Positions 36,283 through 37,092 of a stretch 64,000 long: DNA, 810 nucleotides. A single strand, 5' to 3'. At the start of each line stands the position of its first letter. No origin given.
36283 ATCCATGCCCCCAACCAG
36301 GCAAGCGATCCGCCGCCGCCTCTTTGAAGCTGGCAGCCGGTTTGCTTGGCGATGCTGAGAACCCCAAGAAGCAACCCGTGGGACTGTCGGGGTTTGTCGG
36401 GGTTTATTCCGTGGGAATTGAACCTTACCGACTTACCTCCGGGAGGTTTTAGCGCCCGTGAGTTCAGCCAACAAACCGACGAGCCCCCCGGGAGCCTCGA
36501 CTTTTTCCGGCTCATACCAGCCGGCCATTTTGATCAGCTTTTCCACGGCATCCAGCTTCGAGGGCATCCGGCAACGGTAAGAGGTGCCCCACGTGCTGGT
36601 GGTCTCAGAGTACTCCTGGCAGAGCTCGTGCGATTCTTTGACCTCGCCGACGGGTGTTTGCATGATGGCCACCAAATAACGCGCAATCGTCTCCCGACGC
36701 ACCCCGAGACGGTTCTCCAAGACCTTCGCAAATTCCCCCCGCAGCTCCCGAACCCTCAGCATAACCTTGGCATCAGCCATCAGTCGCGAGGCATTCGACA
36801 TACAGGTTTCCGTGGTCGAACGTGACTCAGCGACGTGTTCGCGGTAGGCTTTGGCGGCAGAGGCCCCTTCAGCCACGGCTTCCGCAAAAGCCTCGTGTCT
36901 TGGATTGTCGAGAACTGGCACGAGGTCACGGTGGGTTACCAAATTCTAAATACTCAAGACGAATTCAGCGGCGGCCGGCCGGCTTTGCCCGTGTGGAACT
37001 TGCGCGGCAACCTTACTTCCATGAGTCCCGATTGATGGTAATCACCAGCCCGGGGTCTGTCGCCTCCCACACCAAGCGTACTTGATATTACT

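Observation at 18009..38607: Phage-satellite (PICI-like) element at tRNA-Pro carrying a multi-metal resistance cargo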

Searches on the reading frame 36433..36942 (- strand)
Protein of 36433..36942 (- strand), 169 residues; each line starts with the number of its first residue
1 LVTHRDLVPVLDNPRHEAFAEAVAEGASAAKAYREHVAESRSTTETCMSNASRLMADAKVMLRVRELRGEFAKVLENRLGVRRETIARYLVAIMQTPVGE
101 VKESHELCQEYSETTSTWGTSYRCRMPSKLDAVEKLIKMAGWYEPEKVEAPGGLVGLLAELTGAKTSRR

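Call 8: search_protein_families(library=pfam, proteins=[window:36433-36942:-], max_evalue=0.01)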
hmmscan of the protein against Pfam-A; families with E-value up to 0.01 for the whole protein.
window:36433-36942:- (169 aa): 1 family
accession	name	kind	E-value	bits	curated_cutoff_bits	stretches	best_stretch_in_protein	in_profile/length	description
PF03592.21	Terminase_2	-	0.0096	17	26.1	0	42-149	27-136/141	Terminase small subunit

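Call 9: search_protein_families(library=phrogs, proteins=[window:36433-36942:-], max_evalue=0.01)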
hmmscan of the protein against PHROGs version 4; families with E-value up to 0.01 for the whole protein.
window:36433-36942:- (169 aa): 2 families
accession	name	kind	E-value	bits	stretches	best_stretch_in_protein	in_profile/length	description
phrog_51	-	head and packaging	2.6e-13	51.3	1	13-147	90-218/261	terminase small subunit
phrog_1595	-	head and packaging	0.0011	20.1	1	14-73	6-66/164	terminase small subunit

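Call 16: find_encoding_contigs(protein=window:36433-36942:-, flank=10000, max_places=10)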
Protein window:36433-36942:- (169 aa): no gene with exactly this product is on record in the collection.

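Call 17: find_homologous_proteins(query=window:36433-36942:-, max_evalue=0.001)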
Query window:36433-36942:- (169 aa): 34 proteins with E <= 0.001 among 181 candidates.
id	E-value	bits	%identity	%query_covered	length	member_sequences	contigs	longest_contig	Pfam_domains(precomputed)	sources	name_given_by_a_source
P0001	5.6e-70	252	72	96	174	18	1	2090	-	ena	-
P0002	2.1e-69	250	70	93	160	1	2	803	-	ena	-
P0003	1.4e-67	245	100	68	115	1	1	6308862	-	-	-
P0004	1.4e-59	219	65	93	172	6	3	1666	-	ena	-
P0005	1.7e-59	218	64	96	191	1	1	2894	-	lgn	-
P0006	2.2e-59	218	66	93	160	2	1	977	-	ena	-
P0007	6.5e-45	171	56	92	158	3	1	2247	-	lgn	-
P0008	1.1e-44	170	52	95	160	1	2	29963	-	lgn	-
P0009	1.4e-44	170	54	93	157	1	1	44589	-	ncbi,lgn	-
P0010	3.3e-44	169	56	91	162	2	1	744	-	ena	-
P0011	1.8e-41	160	53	93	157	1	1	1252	PF03592.22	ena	-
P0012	4.2e-40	155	55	84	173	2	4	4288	-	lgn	-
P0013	2.8e-38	149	53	84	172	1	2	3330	-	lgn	-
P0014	6.9e-38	148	54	82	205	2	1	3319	-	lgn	-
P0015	7.6e-38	148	55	80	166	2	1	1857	-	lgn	-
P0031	4.7e-14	71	41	75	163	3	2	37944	-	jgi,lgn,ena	jgi:hypothetical protein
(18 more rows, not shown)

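Call 18: find_encoding_contigs(protein=P0009, flank=10000, max_places=4)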
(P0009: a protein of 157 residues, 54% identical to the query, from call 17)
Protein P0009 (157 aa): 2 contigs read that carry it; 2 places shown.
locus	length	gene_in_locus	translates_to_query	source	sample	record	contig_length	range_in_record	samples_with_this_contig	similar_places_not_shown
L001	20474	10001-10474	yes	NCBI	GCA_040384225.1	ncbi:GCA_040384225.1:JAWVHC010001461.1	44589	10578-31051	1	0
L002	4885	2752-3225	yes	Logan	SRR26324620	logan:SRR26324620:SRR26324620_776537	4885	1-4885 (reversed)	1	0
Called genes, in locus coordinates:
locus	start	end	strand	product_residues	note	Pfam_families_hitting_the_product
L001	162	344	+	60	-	-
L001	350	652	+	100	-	-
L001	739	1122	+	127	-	PF27050:Phage_P22_Y8K6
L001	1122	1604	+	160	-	-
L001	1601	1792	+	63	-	-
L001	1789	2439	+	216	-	PF09588:YqaJ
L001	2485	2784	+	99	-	-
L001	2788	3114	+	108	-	-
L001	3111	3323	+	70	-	-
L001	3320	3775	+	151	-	PF08774:VRR_NUC (weak)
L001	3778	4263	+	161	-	-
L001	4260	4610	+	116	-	-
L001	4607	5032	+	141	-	-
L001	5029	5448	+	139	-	-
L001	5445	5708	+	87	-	-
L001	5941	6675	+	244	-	-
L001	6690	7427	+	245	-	-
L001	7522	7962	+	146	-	-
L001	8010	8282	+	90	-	-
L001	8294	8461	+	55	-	-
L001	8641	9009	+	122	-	-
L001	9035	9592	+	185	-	-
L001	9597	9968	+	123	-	-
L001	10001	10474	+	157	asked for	-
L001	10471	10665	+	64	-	-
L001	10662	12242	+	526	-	-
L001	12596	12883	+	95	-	-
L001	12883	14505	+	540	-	PF12236:Head-tail_con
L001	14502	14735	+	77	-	-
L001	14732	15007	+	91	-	-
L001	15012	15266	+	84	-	-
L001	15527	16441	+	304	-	-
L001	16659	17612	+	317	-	PF19821:Phage_capsid_2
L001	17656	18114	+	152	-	-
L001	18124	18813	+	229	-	-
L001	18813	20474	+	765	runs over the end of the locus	-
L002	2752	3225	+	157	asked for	-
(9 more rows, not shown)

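Call 19: find_encoding_contigs(protein=P0008, flank=10000, max_places=4)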
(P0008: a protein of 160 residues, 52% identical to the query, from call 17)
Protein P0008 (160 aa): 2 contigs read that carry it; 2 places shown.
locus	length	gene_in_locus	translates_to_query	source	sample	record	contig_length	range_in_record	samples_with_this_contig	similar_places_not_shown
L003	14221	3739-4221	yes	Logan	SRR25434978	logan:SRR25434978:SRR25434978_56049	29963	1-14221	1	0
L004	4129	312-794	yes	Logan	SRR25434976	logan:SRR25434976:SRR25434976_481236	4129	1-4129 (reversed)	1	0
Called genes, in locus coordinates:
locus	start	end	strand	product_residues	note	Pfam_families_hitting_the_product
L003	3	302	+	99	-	?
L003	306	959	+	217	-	PF01695:IstB_IS21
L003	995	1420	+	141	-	-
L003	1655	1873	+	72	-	-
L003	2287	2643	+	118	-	-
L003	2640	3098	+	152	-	PF18143:HAD_SAK_2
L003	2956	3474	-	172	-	-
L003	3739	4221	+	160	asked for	-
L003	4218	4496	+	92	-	-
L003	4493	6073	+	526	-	-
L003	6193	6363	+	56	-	-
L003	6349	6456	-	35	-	-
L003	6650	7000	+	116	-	-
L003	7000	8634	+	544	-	PF12236:Head-tail_con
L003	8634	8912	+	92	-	PF25181:Phage_Bbp19 (weak)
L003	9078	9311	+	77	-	-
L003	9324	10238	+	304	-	-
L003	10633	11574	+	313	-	PF19821:Phage_capsid_2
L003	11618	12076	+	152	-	-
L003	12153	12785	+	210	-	-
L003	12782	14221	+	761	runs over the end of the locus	-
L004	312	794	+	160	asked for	-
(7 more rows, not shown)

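Call 20: find_encoding_contigs(protein=P0031, flank=10000, max_places=4)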
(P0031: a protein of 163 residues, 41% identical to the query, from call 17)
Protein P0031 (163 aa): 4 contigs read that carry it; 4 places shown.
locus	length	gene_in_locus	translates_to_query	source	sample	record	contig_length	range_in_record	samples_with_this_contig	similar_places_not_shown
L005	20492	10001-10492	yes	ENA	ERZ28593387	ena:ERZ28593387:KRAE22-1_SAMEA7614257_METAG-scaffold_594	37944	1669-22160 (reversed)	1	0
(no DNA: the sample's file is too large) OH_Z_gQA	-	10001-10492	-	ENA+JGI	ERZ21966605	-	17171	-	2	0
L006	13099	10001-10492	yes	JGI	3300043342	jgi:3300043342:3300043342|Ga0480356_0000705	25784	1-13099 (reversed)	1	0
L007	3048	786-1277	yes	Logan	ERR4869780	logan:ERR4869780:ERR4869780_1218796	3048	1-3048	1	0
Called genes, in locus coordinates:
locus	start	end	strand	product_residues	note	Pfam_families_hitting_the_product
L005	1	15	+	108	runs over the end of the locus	-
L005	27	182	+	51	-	-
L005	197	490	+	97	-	-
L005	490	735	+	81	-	-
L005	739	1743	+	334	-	PF03837:RecT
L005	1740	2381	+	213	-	PF09588:YqaJ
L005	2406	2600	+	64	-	-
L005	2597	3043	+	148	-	PF05866:RusA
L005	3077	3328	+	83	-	-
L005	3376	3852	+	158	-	-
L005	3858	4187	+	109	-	-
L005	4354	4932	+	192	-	-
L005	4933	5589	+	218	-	-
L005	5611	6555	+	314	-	PF00308:Bac_DnaA (weak), PF01695:IstB_IS21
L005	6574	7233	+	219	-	-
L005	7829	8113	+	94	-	-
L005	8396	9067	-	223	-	-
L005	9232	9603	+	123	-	-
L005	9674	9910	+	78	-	-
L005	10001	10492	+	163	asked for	-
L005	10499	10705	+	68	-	-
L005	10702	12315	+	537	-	-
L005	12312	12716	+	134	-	-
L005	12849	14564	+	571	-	PF12236:Head-tail_con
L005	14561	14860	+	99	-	-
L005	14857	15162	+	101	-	-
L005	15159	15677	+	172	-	-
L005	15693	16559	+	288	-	-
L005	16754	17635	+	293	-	PF19821:Phage_capsid_2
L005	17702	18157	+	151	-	-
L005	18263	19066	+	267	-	-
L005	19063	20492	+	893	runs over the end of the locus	-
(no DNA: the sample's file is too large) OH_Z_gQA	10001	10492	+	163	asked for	-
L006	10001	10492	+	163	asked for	-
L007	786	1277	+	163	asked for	-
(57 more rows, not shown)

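Call 32: find_related_loci(query=A3, collection=genome_contigs, flank=10000)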
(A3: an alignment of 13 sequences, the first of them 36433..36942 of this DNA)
Query A3 (169 aa) in genome_contigs; peptide patterns used: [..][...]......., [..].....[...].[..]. (x = any residue, [..] = any of these).
158 stretches matched a pattern; 14 encode a relative of the query (tblastn E <= 1e-3); 14 distinct loci.
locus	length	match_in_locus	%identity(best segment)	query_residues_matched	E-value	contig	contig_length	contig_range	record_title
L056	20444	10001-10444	37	10-161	1e-19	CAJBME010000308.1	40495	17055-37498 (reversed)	uncultured bacterium isolate Loc090402-4m_bin-0645 genome assembly, contig: bin-0645:308/377, whole genome shotgun seque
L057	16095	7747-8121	35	8-147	6e-18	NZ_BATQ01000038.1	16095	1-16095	Verrucomicrobium sp. BvORR034, whole genome shotgun sequence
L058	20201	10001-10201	40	4-87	3e-8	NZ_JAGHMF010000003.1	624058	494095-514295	Rhizobium sp. 16-488-2b 16-488-2b_2, whole genome shotgun sequence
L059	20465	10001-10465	30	8-154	2e-9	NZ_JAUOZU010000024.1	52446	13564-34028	Rhizobium alvei strain TNR-22 contig24, whole genome shotgun sequence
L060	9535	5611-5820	38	11-90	2e-7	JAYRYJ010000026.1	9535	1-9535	MAG: Hyphomonadaceae bacterium isolate EBPR_s431bin.21 NODE_2147_length_9535_cov_13.423788, whole genome shotgun sequenc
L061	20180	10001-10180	35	8-73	1e-6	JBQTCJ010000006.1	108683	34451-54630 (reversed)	Salinarimonas sp. NSM NODE_31_length_108683_cov_13.151904, whole genome shotgun sequence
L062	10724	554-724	38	5-67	3e-6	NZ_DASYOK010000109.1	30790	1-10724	MAG: Yoonia sp. isolate SMAG_U4427 k141_68931, whole genome shotgun sequence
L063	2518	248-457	39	11-82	3e-6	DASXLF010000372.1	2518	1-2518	MAG TPA_asm: Steroidobacteraceae bacterium isolate SMAG_U5295 k141_691953, whole genome shotgun sequence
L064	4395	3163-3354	35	11-77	5e-6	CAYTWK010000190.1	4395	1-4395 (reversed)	MAG TPA_asm: uncultured Caulobacteraceae bacterium isolate binchicken_co214_357 genome assembly, contig: NODE_29215_leng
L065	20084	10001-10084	64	6-33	7e-6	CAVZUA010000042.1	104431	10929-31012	MAG: uncultured Alphaproteobacteria bacterium isolate MFD04967.bin.1.114 genome assembly, contig: contig_7021, whole gen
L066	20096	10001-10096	56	2-33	3e-5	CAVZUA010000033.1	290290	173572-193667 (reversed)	MAG: uncultured Alphaproteobacteria bacterium isolate MFD04967.bin.1.114 genome assembly, contig: contig_48787, whole ge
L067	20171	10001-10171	37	10-72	3e-5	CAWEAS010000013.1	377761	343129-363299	MAG: uncultured Alphaproteobacteria bacterium isolate MFD05512.bin.1.8 genome assembly, contig: contig_22464, whole geno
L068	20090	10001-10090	57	4-33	7e-5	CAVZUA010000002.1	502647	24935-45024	MAG: uncultured Alphaproteobacteria bacterium isolate MFD04967.bin.1.114 genome assembly, contig: contig_10732, whole ge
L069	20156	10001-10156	41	10-67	8e-5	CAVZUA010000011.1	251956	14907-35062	MAG: uncultured Alphaproteobacteria bacterium isolate MFD04967.bin.1.114 genome assembly, contig: contig_23374, whole ge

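Call 33: find_encoding_contigs(protein=P0005, flank=5000, max_places=3)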
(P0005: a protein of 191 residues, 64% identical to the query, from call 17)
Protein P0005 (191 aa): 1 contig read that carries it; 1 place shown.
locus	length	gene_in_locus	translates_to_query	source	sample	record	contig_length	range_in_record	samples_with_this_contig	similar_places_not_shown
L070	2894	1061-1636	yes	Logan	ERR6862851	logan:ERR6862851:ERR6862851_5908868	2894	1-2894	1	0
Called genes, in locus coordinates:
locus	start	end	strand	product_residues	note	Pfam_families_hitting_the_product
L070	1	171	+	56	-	?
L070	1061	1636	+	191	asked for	-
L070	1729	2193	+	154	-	PF03592:Terminase_2 (faint)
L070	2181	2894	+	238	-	?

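Call 34: find_encoding_contigs(protein=P0001, flank=5000, max_places=3)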
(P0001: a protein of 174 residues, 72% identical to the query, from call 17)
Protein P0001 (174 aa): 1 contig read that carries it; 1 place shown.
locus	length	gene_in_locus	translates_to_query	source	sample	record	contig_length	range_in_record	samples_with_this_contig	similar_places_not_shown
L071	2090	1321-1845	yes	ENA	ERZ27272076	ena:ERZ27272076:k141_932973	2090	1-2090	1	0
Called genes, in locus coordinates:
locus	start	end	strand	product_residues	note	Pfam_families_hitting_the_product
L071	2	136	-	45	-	?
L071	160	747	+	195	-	-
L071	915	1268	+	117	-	-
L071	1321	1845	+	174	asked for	-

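Call 36: search_protein_families(library=phrogs, proteins=[L070:1729-2193:+, L070:2181-2894:+, L071:160-747:+, L071:915-1268:+, L001:10662-12242:+, L001:10471-10665:+, L003:4493-6073:+, L005:10702-12315:+], max_evalue=0.001)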
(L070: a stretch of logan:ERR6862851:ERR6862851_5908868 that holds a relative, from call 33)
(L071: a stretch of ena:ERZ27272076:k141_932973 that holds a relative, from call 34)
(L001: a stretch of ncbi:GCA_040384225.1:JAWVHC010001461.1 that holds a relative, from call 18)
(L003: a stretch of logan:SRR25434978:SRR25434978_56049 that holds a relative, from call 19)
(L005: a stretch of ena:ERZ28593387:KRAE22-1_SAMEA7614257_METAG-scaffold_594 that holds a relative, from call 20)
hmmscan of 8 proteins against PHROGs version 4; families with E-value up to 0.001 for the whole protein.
L070:1729-2193:+ (154 aa): 3 families
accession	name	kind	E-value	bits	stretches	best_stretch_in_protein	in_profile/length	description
phrog_51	-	head and packaging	1.6e-11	45.5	1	10-120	90-206/261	terminase small subunit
phrog_641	-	head and packaging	9e-06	27.3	1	12-68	6-62/162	terminase small subunit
phrog_17390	-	unknown function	0.00015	22.5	1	14-63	8-54/69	-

L070:2181-2894:+ (238 aa): 2 families
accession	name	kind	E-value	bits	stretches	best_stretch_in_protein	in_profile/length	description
phrog_26724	-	unknown function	1e-24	88.2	1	23-216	9-185/192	-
phrog_2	-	head and packaging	4.3e-09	36.7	1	9-216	233-404/807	terminase large subunit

L071:160-747:+ (195 aa): 0 families

L071:915-1268:+ (117 aa): 1 family
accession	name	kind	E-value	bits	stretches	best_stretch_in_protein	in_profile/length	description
phrog_51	-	head and packaging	2e-07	32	1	6-88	93-171/261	terminase small subunit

L001:10662-12242:+ (526 aa): 4 families
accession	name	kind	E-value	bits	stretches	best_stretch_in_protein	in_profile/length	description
phrog_26724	-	unknown function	2.2e-35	122.9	1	12-200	8-185/192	-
phrog_2472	-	unknown function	1.7e-32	114.1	1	200-504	12-309/324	-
phrog_2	-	head and packaging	2.8e-14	53.8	1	29-498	257-587/807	terminase large subunit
phrog_38407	-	unknown function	1.2e-05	25.4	1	213-295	23-110/370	-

L001:10471-10665:+ (64 aa): 1 family
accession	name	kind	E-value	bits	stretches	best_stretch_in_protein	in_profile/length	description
phrog_15216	-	unknown function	0.00011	23.2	1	6-55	13-68/78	-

L003:4493-6073:+ (526 aa): 3 families
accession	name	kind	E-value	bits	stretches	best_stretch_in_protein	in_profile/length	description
phrog_26724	-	unknown function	2.1e-34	119.8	1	11-200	7-185/192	-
phrog_2472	-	unknown function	1.5e-29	104.4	1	200-505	12-310/324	-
phrog_38407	-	unknown function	0.00075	19.5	0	217-295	29-110/370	-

L005:10702-12315:+ (537 aa): 3 families
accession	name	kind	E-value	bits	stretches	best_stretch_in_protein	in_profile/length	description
phrog_26724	-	unknown function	5.4e-32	111.9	1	10-204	6-186/192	-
phrog_2472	-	unknown function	2.1e-27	97.3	1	219-505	30-308/324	-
phrog_2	-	head and packaging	1.1e-09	38.7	1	34-504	259-590/807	terminase large subunit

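Call 43: search_solved_structures(query=A2, max_evalue=1, show_alignments=2)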
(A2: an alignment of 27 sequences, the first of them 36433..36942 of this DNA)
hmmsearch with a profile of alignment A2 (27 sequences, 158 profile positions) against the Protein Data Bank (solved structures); distinct sequences matched with E-value up to 1: 1.
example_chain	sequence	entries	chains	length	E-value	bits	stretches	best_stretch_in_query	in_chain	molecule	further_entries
21di_E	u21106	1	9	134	1.1e-13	54.4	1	1-82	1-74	Pam5 small terminase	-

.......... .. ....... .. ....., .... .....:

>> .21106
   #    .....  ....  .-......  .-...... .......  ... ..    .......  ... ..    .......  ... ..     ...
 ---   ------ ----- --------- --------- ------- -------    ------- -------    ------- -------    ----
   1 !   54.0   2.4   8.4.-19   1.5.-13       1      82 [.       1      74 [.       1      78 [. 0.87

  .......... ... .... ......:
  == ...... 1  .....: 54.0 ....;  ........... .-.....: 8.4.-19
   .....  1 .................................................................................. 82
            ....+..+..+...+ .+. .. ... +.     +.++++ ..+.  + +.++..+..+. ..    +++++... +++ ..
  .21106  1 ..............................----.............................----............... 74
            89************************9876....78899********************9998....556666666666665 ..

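Call 50: predict_structure(alignment_id=A2)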
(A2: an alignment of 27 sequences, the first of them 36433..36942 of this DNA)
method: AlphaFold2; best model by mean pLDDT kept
length: 169 residues; sequences in the alignment: 27
mean_pLDDT: 84.6   pTM: 0.60
mean pLDDT of the five models: 84.6, 84.6, 83.5, 81.1, 81.1
residues with pLDDT >= 90: 110; 70-90: 24; 50-70: 26; < 50: 9
segments of 3 or more residues with pLDDT < 50: 1-6
pLDDT, mean of each block of 10 residues (from residue 1): 52 94 93 94 94 95 92 86 92 95 95 95 95 93 63 56 54
secondary structure, 60 per line:
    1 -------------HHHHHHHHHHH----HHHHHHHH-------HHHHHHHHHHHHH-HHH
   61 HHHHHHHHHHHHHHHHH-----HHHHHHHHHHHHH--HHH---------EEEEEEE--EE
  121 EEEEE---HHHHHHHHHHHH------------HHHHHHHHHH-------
elements in order: H14-24 H29-36 H44-56 H58-77 H83-95 E110-116 E119-125 H129-140 H153-162
